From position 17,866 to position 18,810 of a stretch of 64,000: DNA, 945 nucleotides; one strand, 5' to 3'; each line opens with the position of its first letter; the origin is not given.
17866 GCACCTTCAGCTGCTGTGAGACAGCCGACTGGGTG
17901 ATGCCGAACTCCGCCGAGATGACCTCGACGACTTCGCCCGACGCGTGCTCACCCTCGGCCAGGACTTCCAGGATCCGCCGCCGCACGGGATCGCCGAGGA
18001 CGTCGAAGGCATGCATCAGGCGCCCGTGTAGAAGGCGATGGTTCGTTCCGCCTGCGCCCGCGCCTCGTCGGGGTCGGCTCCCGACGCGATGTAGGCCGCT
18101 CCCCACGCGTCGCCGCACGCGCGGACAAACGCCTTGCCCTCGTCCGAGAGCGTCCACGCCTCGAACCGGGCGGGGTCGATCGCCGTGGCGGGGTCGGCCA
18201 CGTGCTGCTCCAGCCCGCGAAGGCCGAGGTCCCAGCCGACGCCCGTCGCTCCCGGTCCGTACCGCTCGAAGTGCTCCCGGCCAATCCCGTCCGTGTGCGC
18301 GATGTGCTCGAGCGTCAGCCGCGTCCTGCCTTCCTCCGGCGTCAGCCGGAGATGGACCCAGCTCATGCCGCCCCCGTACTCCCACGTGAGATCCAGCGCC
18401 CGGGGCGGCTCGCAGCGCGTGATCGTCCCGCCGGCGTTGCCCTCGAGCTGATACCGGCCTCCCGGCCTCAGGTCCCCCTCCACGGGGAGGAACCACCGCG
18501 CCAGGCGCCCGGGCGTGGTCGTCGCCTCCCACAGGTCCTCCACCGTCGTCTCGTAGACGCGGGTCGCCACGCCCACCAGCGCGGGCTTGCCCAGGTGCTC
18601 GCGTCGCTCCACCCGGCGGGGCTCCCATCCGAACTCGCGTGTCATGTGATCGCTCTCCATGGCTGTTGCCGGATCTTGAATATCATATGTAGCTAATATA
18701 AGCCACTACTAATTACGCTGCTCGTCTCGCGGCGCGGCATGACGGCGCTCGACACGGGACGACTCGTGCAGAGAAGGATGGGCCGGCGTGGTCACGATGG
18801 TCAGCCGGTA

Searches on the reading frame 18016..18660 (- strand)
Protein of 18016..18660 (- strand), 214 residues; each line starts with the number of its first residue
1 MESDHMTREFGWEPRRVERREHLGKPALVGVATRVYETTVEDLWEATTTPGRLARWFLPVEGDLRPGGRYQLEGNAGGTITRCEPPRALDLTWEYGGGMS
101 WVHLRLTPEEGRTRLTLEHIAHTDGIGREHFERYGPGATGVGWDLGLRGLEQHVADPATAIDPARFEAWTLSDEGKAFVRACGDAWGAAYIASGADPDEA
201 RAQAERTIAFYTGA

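Call 53: search_protein_families(library=pfam, proteins=[window:18016-18660:-], max_evalue=0.001)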
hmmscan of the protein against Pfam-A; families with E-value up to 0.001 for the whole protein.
window:18016-18660:- (214 aa): 1 family
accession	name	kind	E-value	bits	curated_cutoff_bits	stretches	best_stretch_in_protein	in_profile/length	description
PF08327.17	AHSA1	-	1.9e-16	60.8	22.1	1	38-154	2-124/125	Activator of Hsp90 ATPase homolog 1-like protein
